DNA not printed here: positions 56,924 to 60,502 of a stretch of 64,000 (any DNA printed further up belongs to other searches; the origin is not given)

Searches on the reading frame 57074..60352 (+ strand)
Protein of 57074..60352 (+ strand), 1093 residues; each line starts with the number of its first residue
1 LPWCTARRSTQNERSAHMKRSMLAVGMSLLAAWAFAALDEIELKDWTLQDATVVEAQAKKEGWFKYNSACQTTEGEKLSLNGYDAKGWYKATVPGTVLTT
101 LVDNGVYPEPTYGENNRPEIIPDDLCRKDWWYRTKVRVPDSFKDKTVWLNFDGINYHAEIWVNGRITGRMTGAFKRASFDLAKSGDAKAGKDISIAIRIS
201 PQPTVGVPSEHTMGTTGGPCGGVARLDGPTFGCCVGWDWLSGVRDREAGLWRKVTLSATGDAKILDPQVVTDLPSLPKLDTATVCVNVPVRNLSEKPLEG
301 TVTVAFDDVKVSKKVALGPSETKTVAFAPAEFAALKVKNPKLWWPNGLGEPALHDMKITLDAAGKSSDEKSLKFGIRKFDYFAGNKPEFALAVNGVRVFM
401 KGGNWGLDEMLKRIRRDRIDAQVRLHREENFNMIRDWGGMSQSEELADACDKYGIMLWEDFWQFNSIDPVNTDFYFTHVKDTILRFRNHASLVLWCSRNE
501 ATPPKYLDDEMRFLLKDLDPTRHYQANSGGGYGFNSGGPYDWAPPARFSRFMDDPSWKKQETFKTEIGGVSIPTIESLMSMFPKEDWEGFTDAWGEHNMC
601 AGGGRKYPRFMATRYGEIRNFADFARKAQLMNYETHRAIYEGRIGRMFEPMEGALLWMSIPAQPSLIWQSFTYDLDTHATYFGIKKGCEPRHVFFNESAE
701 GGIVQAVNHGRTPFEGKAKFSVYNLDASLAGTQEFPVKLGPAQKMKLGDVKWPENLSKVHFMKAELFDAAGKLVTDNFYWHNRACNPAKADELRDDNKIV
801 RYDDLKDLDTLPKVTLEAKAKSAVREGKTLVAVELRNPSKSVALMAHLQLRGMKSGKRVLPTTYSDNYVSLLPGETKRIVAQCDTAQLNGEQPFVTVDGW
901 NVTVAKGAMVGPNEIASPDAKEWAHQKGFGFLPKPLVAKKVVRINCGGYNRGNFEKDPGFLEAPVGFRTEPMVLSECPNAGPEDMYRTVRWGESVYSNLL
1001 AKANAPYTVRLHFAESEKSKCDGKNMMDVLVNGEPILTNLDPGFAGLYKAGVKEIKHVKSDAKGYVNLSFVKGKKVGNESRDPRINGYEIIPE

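Call 7: search_protein_families(library=pfam, proteins=[window:57074-60352:+], max_evalue=0.01)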
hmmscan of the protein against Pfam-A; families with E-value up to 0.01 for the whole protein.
window:57074-60352:+ (1093 aa): 10 families
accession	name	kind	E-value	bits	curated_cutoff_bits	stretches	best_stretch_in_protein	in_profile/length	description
PF22666.2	Glyco_hydro_2_N2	-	7e-29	101.5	27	1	84-252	10-167/167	Glycosyl hydrolase 2 galactose-binding domain-like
PF18368.7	Ig_GlcNase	-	2.7e-27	95.4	26.3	1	801-902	8-105/105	Exo-beta-D-glucosaminidase Ig-fold domain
PF00703.27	Glyco_hydro_2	-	1.5e-16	61.6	23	1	263-377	2-109/109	Glycosyl hydrolases family 2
PF02837.24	Glyco_hydro_2_N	-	2.9e-08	34.3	28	1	105-197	44-131/169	Glycosyl hydrolases family 2, sugar binding domain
PF02836.23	Glyco_hydro_2_C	-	1.2e-07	31.6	21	1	393-525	10-159/302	Glycosyl hydrolases family 2, TIM barrel domain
PF11721.14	Malectin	-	1.5e-07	32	23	1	941-1042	2-111/163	Malectin domain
PF21467.3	BetaGal_gal-bd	-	0.00022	21.8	27.3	1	131-173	3-43/62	Beta-galactosidase, galactose-binding domain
PF17786.7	Mannosidase_ig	-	0.00044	21.2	23.4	1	706-780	7-85/91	Mannosidase Ig/CBM-like domain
PF12819.13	Malectin_like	-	0.0013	18.5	24.5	1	1001-1090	241-328/331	Malectin-like domain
PF17753.7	Ig_mannosidase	-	0.0027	17.8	22.6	0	862-883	39-60/81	Ig-fold domain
